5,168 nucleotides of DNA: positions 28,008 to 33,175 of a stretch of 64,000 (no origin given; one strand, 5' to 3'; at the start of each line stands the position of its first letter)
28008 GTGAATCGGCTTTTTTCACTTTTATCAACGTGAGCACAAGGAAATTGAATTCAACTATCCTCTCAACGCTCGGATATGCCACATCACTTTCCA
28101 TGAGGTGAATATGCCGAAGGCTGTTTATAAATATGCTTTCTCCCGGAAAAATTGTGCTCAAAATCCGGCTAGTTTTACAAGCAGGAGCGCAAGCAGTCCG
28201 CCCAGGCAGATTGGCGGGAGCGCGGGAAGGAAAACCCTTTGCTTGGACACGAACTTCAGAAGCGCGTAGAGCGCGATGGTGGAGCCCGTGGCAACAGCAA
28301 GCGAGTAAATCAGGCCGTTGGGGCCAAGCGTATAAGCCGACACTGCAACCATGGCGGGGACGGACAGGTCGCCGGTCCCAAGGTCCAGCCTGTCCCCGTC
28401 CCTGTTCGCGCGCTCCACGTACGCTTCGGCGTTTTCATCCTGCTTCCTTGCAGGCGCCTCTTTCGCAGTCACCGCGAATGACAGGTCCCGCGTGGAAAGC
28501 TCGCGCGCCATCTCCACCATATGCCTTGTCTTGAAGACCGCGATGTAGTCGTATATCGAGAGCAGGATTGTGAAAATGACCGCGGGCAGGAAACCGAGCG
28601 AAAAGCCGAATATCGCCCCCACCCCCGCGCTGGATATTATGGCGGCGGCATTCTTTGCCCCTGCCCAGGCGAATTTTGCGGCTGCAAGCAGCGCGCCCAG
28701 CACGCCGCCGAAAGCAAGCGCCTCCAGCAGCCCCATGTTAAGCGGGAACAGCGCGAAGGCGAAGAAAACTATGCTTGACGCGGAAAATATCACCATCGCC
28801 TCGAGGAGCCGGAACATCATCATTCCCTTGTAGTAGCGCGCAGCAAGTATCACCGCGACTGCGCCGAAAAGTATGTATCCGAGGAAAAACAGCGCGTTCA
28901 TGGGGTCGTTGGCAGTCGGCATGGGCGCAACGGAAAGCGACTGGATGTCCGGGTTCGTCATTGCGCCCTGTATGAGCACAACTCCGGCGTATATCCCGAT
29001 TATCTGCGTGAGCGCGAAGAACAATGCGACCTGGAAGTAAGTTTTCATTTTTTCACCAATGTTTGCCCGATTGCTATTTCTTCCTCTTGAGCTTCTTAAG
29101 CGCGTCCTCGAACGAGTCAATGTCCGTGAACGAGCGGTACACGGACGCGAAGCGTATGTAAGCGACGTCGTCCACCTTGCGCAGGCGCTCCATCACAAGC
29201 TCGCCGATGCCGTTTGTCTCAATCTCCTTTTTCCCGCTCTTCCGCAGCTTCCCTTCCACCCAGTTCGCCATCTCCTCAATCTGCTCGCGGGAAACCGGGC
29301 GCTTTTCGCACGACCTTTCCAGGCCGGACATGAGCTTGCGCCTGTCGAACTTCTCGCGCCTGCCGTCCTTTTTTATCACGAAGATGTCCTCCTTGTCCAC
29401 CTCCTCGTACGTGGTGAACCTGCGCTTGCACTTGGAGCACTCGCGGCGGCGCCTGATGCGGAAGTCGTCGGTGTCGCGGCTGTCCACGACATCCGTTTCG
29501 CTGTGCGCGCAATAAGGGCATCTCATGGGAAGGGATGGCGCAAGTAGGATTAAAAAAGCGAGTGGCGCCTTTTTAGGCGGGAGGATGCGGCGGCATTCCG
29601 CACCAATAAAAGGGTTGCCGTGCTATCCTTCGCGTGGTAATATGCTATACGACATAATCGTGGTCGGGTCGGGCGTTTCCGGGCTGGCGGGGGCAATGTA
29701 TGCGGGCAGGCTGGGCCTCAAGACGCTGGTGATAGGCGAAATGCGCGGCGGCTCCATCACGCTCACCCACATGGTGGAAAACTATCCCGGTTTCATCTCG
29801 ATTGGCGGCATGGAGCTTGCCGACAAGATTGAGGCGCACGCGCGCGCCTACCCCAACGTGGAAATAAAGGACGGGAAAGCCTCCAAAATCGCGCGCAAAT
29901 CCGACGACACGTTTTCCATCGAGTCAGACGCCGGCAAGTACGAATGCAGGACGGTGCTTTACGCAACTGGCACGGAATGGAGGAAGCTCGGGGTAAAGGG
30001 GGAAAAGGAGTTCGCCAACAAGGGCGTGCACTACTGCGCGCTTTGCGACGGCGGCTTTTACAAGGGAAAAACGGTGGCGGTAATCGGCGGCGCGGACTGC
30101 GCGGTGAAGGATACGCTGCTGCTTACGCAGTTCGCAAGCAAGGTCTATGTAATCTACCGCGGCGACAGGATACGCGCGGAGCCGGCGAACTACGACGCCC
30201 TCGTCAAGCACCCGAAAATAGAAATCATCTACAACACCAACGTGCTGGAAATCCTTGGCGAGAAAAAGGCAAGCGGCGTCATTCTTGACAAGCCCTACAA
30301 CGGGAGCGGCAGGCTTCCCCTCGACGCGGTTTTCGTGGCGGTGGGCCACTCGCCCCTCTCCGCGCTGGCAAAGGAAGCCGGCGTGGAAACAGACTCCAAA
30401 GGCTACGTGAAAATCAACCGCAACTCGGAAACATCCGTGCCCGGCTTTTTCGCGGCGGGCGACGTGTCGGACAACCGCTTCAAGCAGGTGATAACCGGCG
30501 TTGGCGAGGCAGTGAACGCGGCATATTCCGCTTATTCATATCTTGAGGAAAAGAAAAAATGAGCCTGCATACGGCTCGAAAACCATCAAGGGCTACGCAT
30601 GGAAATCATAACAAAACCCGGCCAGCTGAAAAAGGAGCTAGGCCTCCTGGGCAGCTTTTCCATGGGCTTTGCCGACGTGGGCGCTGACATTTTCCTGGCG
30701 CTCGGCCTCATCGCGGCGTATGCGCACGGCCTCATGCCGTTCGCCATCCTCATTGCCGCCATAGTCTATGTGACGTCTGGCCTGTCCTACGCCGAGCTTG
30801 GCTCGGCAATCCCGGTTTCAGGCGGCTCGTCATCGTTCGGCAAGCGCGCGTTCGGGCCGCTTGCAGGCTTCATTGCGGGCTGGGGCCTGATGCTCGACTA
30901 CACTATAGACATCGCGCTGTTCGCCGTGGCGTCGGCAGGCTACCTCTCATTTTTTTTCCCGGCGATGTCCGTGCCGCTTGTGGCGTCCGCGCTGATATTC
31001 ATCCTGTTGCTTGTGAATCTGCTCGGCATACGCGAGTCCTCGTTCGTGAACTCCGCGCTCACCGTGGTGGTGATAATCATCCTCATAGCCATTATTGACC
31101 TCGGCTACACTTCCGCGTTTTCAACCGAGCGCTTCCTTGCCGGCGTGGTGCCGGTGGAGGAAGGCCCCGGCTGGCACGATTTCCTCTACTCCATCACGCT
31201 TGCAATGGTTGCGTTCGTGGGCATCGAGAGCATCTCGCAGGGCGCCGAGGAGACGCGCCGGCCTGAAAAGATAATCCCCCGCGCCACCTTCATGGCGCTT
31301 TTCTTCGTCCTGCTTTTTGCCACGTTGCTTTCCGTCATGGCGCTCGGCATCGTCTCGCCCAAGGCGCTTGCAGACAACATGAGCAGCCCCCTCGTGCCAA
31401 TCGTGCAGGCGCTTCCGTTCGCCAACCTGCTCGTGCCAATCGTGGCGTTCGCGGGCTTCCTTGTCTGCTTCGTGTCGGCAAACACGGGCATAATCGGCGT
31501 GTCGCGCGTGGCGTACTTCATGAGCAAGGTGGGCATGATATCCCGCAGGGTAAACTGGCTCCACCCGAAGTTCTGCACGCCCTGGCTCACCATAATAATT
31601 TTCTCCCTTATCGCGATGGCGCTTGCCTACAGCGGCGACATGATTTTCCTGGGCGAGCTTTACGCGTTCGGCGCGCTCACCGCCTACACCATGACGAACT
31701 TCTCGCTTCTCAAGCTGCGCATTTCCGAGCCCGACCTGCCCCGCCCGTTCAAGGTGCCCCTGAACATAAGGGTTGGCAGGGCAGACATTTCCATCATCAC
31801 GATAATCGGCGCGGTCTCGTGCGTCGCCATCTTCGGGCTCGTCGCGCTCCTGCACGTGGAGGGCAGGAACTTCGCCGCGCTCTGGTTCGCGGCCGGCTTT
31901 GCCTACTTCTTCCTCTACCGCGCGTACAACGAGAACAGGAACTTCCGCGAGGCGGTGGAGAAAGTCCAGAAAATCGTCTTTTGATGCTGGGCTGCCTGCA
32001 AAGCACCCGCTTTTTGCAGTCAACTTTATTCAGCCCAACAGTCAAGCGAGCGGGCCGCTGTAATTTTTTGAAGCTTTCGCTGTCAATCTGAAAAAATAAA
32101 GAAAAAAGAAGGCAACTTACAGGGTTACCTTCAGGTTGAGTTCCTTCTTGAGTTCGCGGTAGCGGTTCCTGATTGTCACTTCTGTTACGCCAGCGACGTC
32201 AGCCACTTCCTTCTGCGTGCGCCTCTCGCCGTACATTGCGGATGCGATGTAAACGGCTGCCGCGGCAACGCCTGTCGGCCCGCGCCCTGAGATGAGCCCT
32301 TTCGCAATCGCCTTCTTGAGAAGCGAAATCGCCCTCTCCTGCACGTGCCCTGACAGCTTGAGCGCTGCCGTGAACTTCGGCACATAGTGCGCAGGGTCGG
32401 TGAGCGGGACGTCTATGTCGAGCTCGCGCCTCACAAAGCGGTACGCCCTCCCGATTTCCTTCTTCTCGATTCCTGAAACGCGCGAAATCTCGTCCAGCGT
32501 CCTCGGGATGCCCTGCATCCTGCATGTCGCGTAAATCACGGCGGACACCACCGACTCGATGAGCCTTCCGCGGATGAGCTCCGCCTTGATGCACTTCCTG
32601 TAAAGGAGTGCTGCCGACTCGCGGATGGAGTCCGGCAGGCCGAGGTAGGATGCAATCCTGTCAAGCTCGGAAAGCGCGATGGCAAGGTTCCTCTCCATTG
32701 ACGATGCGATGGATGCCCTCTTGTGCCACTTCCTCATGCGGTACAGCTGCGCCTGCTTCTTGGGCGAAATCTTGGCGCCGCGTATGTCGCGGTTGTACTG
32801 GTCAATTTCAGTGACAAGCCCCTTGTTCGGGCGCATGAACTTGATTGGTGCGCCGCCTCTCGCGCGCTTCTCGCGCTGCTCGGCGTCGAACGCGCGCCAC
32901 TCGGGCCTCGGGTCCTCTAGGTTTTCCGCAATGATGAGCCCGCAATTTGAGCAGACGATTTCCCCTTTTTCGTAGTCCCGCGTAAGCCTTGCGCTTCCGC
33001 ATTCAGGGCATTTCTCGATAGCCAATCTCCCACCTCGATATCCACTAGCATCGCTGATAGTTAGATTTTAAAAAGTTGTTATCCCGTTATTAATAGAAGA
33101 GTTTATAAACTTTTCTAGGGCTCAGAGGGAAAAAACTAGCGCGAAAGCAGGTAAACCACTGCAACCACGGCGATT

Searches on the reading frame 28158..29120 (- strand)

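Call 70: search_protein_families(library=pfam, proteins=[window:28158-29120:-], max_evalue=0.00001)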
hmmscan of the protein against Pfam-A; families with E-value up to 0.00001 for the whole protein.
window:28158-29120:- (320 aa): 1 family
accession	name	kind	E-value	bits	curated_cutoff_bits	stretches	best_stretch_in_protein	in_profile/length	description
PF06550.16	SPP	-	4.6e-23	82.6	23.9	1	48-314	12-276/283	Signal-peptide peptidase, presenilin aspartyl protease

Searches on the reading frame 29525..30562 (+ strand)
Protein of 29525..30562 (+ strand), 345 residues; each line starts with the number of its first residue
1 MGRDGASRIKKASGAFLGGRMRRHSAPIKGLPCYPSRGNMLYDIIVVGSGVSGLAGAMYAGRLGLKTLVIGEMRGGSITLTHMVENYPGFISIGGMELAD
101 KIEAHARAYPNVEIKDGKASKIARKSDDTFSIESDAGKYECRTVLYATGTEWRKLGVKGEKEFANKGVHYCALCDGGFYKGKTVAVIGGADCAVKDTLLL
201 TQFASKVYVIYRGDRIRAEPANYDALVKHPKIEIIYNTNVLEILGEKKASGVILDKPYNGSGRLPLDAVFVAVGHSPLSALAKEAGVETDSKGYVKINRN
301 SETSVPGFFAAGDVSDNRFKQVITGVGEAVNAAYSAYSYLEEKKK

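Call 70: search_protein_families(library=pfam, proteins=[window:29525-30562:+], max_evalue=0.00001)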
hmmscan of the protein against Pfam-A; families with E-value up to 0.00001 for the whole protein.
window:29525-30562:+ (345 aa): 4 families
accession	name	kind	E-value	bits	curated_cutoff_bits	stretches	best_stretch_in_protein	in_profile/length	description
PF07992.20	Pyr_redox_2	-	6.3e-43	147.7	26.1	1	42-329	1-291/291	Pyridine nucleotide-disulphide oxidoreductase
PF13738.12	Pyr_redox_3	-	7.1e-20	71.9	30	1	112-312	96-305/305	Pyridine nucleotide-disulphide oxidoreductase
PF00070.33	Pyr_redox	-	5.6e-10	40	22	1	184-254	2-79/82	Pyridine nucleotide-disulphide oxidoreductase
PF00890.30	FAD_binding_2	-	4.4e-07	29.9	20.4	0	43-73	1-31/414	FAD binding domain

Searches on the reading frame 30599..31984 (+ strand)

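Call 70: search_protein_families(library=pfam, proteins=[window:30599-31984:+], max_evalue=0.00001)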
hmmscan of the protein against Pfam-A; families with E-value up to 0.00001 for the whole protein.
window:30599-31984:+ (461 aa): 2 families
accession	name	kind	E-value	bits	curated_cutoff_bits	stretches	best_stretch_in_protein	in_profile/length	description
PF13520.12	AA_permease_2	-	2.1e-40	139.4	27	1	14-417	1-406/427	Amino acid permease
PF00324.27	AA_permease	-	8.6e-29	101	24.6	1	27-376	11-384/470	Amino acid permease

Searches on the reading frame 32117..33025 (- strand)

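Call 70: search_protein_families(library=pfam, proteins=[window:32117-33025:-], max_evalue=0.00001)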
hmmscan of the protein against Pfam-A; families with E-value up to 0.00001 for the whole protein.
window:32117-33025:- (302 aa): 2 families
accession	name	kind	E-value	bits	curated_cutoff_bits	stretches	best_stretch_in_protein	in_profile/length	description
PF00382.24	TFIIB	-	4.3e-46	155.3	23.6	2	205-294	2-91/92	Transcription factor TFIIB repeat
PF08271.17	Zn_Ribbon_TF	-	1.6e-17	63.2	29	1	5-46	2-43/43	TFIIB zinc-binding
